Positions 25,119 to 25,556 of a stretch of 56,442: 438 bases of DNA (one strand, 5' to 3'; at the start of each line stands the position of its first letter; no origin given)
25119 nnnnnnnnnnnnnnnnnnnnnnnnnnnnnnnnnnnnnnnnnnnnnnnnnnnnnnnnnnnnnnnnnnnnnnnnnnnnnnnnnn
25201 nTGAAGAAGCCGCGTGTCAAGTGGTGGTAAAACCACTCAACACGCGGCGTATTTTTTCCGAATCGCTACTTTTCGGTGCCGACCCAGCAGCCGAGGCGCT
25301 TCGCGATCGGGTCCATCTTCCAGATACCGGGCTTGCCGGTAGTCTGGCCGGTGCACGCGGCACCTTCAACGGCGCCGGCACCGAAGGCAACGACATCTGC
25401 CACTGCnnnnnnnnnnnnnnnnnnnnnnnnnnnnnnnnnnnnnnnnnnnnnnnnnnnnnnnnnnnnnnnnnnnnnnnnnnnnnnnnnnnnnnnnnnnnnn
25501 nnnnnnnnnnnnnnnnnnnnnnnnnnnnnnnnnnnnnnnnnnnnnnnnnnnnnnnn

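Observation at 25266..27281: Three paralogous small envelope proteins share an unrecognised C-terminal two-Cys module, beside a 4-TM protein, as separate strongly signalled transcription units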

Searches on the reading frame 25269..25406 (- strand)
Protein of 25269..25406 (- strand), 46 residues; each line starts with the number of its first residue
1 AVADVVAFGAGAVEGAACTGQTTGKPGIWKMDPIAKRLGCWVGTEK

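Call 9: find_homologous_proteins(query=A1, max_evalue=0.01)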
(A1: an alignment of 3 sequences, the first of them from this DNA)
Query A1 (3 sequences): 11 candidates shared short words with the query, none scored E <= 0.01.

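Call 11: find_related_loci(query=A1, collection=genome_contigs, flank=6000)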
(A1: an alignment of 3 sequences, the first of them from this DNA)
Query A1 (46 aa) in genome_contigs; peptide patterns used: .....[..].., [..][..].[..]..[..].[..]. (x = any residue, [..] = any of these).
184 stretches matched a pattern; 1 encode a relative of the query (tblastn E <= 1e-3); 1 distinct loci.
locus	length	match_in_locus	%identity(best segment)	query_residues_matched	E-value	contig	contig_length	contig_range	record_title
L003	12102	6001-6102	51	10-43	1e-6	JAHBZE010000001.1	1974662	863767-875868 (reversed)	MAG: Xanthobacteraceae bacterium isolate ACE_PRO35 PRO35_1, whole genome shotgun sequence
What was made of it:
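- Tried and rejected: The genome_contigs scan (call 11) gave one hit, in a Xanthobacteraceae MAG.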

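Call 18: find_related_loci(query=A1, collection=metagenome_contigs, flank=6000)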
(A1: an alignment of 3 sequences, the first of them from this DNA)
Query A1 (46 aa) in metagenome_contigs; peptide patterns used: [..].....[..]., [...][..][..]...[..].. (x = any residue, [..] = any of these).
202 stretches matched a pattern, but none encodes a relative of the query by tblastn (E <= 1e-3).

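Call 30: search_protein_representatives(alignment_id=A1)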
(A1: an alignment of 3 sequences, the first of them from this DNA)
Query: 3 sequences, 44 profile positions. Proteins with E-value up to 0.001 (for the whole library): 12; up to 1e-10: 6; up to 1e-30: 0. The best 12 are listed.
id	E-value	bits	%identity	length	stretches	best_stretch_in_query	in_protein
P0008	1.2e-23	98.2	-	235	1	1-44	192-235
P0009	2.9e-18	81.0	-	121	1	4-43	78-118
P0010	4.1e-18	80.5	-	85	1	1-44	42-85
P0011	1.9e-16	75.2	-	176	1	2-44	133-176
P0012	2.2e-14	68.6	-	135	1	5-44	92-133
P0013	7.6e-11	57.3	-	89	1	16-44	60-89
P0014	1.6e-09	53.0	-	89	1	12-43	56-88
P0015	1.1e-08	50.3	-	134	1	7-43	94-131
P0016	4.0e-08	48.5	-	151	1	15-43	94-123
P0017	2.6e-06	42.8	-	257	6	9-19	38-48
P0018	2.5e-05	39.6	-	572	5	23-36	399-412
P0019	3.8e-05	39.0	-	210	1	11-42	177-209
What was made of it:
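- Tried and rejected: The exhaustive scan (call 30) replaced it.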

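Call 32: find_encoding_contigs(protein=P0016, flank=6000, max_places=4)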
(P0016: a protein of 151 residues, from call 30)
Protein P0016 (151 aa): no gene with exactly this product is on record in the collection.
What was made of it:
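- Tried and rejected: The contig of P0016 was not retrievable (call 32), so its context is unknown.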

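Call 38: find_homologous_proteins(query=A2, max_evalue=1)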
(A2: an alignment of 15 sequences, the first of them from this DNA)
Query A2 (15 sequences): 749 candidates shared short words with the query, none scored E <= 1.
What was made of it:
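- Tried and rejected: Word-index homology search with the module alignments (calls 9, 38) returned nothing, not even the known members.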

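Call 55: predict_structure(alignment_id=A4)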
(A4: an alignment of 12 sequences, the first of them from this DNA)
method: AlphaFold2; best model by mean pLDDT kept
length: 46 residues; sequences in the alignment: 12
mean_pLDDT: 71.8   pTM: 0.48
mean pLDDT of the five models: 71.8, 70.9, 70.4, 70.0, 69.2
residues with pLDDT >= 90: 0; 70-90: 31; 50-70: 6; < 50: 9
segments of 3 or more residues with pLDDT < 50: 1-7
pLDDT, mean of each block of 10 residues (from residue 1): 46 79 84 83 62
secondary structure, 60 per line:
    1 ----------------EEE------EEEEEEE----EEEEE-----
elements in order: E17-19 E26-32 E37-41
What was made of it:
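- The cysteines lie in strands 1 and 3 (call 55).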

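Call 59: fold_search(model_id=the predicted structure, library=pdb)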
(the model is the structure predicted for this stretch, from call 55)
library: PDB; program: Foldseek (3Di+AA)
matches with E <= 10: 53; with E <= 0.001: 0
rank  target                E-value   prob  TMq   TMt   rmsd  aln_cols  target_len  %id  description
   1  1d7b_A                2.2e+00  0.15  0.37  0.12   3.3        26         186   23  CYTOCHROME DOMAIN OF CELLOBIOSE DEHYDROGENASE, PH 7.5 (released 2000-10-18)
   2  1pl3_A                2.8e+00  0.13  0.37  0.12   3.3        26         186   23  Cytochrome Domain Of Cellobiose Dehydrogenase, M65H mutant (released 2003-07-01)
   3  1d7c_A                2.8e+00  0.13  0.37  0.11   3.4        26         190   23  CYTOCHROME DOMAIN OF CELLOBIOSE DEHYDROGENASE, PH 4.6 (released 2000-10-18)
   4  3wwn_B                2.8e+00  0.10  0.37  0.33   4.6        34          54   18  Crystal structure of LysZ from Thermus thermophilus complex with LysW (released 2014-11-19)
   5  7kkf_A                3.2e+00  0.08  0.30  0.11   5.3        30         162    7  Crystal Structure of S. cerevisiae Ess1 (released 2021-03-31)
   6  6nw9_B                3.2e+00  0.08  0.32  0.04   3.6        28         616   14  CRYSTAL STRUCTURE OF A TAILSPIKE PROTEIN 3 (TSP3, ORF212) FROM ESCHERICHIA COLI O157:H7 BACTERIOPHAGE CBA120 (released 2019-06-05)
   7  3wwl                  3.4e+00  0.11  0.39  0.35   3.8        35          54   17  Crystal structure of lysine biosynthetic amino acid carrier protein LysW from Thermus thermophilus conjugated with alpha (released 2014-11-19)
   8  4rul_A                3.7e+00  0.09  0.37  0.03   4.1        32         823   22  Crystal structure of full-length E.Coli topoisomerase I in complex with ssDNA (released 2015-11-04)
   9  9gdh_F                4.2e+00  0.07  0.36  0.03   3.7        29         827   21  RNAP-TopoI complex on long-overhang scaffold - orientation 2 (released 2025-11-05)
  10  9baz_C                4.2e+00  0.06  0.33  0.27   9.0        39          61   10  CryoEM structure of DIM2-HP1 complex (released 2024-07-24)
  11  5u0p_Q                4.9e+00  0.06  0.33  0.04   5.5        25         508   24  Cryo-EM structure of the transcriptional Mediator (released 2017-03-08)
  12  5y31_B                4.9e+00  0.04  0.28  0.04   4.7        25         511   28  Crystal structure of human LGI1-ADAM22 complex (released 2018-05-02)
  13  5eio_C                5.2e+00  0.07  0.36  0.36   3.9        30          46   20  Crystal structure of LysY from Thermus thermophilus complexed with NADP+ and LysW-gamma-aminoadipic semialdehyde (released 2016-03-23)
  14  5n9j_W                5.2e+00  0.06  0.31  0.04   5.5        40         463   12  Core Mediator of transcriptional regulation (released 2017-05-17)
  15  7ui9_q                5.2e+00  0.06  0.33  0.04   8.4        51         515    6  Core Mediator-PICearly (Copy A) (released 2023-02-15)
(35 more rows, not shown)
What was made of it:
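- Closest known: WW-like or propeller-blade-type 'tG-x-x-x-[VI]-W-K-x-D' beta hairpins. Same: WW domains appear among the noise-level Foldseek hits (call 59).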

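Call 64: find_related_loci(query=A1, collection=viral_contigs, flank=5000)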
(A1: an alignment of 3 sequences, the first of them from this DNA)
Query A1 (46 aa) in viral_contigs; peptide patterns used: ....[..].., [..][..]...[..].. (x = any residue, [..] = any of these).
58 stretches matched a pattern, but none encodes a relative of the query by tblastn (E <= 1e-3).

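Call 73: search_solved_structures(query=A2, max_evalue=10, show_alignments=3)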
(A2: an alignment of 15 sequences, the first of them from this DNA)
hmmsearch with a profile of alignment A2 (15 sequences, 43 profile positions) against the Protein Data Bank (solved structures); distinct sequences matched with E-value up to 10: 2.
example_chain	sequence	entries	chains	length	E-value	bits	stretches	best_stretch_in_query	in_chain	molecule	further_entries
7y7b_R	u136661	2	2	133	1.4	11.5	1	9-20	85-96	PsaR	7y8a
9wyp_R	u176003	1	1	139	1.5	11.4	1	9-20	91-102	PsaR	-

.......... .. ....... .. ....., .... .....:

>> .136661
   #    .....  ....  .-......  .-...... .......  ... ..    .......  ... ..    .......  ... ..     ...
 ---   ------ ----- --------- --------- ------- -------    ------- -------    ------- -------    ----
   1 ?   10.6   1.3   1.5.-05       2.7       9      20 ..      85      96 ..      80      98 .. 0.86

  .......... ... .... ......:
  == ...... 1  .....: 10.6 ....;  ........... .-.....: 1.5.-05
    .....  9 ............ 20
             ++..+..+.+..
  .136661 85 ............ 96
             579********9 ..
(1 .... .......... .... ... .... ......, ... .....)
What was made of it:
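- On Any solved structure / known fold: PDB profile search: best E = 1.4 (call 73).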

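Call 78: search_protein_families(library=pfam, proteins=[P0016], max_evalue=0.1)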
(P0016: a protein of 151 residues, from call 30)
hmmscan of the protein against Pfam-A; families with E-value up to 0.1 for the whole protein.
P0016 (151 aa): 0 families

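Call 79: fold_search(model_id=the predicted structure, library=viral)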
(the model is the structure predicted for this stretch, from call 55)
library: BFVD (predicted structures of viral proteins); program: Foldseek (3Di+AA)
matches with E <= 10: 344; with E <= 0.001: 0
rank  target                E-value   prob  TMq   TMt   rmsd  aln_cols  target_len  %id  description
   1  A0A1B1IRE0            4.2e-01  0.80  0.52  0.05   3.1        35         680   28  (no name in the UniProt tables at hand)
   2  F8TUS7                6.8e-01  0.28  0.36  0.04   3.5        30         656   17  (no name in the UniProt tables at hand)
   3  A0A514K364            9.1e-01  0.60  0.50  0.52   1.8        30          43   17  Uncharacterized protein [Nitrosopumilus spindle-shaped virus]
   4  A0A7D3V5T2            1.1e+00  0.28  0.46  0.05   5.8        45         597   13  Collagen-like protein [Fadolivirus FV1/VV64]
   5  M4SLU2                1.3e+00  0.30  0.50  0.11   4.0        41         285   27  (no name in the UniProt tables at hand)
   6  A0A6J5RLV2            1.3e+00  0.25  0.43  0.12   3.8        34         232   12  Uncharacterized protein [uncultured Caudovirales phage]
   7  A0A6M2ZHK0            1.6e+00  0.13  0.34  0.24   4.7        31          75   10  Uncharacterized protein [Synechococcus phage S-SCSM1]
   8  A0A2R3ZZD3            1.7e+00  0.18  0.37  0.31   3.5        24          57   29  Uncharacterized protein [Microbacterium phage BeeBee8]
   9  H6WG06                1.7e+00  0.09  0.35  0.06   4.8        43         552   19  Virion structural protein and packaging [Cyanophage S-TIM5]
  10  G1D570                1.7e+00  0.03  0.18  0.16   7.5        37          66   30  Uncharacterized protein [Mycobacterium phage Rey]
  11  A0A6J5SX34            2.0e+00  0.21  0.42  0.11   4.4        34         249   12  Metallopeptidase domain containing protein [uncultured Caudovirales phage]
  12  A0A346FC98            2.0e+00  0.18  0.39  0.24   3.1        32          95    6  Uncharacterized protein [Mycobacterium phage Thonko]
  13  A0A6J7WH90            2.0e+00  0.09  0.31  0.19   3.7        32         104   12  Uncharacterized protein [uncultured Caudovirales phage]
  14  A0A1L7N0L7            2.0e+00  0.08  0.29  0.24   4.4        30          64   20  Uncharacterized protein [Ralstonia phage RP12]
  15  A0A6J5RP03            2.0e+00  0.07  0.27  0.18   4.7        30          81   20  Uncharacterized protein [uncultured Caudovirales phage]
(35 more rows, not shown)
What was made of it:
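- On Any solved structure / known fold: Foldseek of the module: best E = 2.2 (PDB) and 0.42 (BFVD) (calls 59, 79).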

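Call 83: find_encoding_contigs(protein=P0010, flank=8000, max_places=4)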
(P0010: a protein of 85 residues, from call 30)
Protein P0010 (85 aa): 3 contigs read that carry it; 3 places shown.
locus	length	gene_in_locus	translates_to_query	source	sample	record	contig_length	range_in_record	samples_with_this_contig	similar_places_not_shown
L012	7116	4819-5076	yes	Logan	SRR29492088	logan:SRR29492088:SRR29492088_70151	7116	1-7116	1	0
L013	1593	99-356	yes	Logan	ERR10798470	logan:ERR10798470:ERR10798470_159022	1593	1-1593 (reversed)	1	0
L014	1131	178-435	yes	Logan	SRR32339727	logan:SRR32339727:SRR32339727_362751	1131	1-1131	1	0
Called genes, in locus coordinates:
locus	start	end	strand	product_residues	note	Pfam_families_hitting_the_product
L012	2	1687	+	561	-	?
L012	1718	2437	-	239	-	PF07705:CARDB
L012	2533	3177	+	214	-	PF04203:Sortase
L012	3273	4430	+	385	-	-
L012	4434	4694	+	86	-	-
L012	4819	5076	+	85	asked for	-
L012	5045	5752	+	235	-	-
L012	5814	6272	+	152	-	-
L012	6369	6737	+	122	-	-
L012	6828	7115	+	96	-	?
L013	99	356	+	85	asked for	-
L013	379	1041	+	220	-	-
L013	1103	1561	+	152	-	-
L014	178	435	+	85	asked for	-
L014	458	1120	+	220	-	-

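Call 88: search_protein_families(library=pfam, proteins=[P0018, P0017], max_evalue=0.01)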
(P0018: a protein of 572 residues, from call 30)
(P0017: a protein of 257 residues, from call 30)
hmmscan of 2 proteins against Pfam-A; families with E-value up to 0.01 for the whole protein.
P0018 (572 aa): 3 families
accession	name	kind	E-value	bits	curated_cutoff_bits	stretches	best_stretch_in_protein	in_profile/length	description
PF00041.27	fn3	-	1.8e-07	31.7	25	1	28-111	14-83/84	Fibronectin type III domain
PF18998.6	Flg_new_2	-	0.0018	18.6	23.6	0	273-319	3-47/73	Divergent InlB B-repeat domain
PF16656.11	Pur_ac_phosph_N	-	0.0072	17.3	30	1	28-108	13-88/93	Purple acid Phosphatase, N-terminal domain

P0017 (257 aa): 1 family
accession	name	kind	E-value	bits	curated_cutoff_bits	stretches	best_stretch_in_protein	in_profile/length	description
PF06376.17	AGP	-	0.00089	19.4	25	0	17-28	4-15/36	Arabinogalactan peptide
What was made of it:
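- Closest known: WW-like or propeller-blade-type 'tG-x-x-x-[VI]-W-K-x-D' beta hairpins. Different: No Pfam family covers the P0018 repeats either (call 88).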
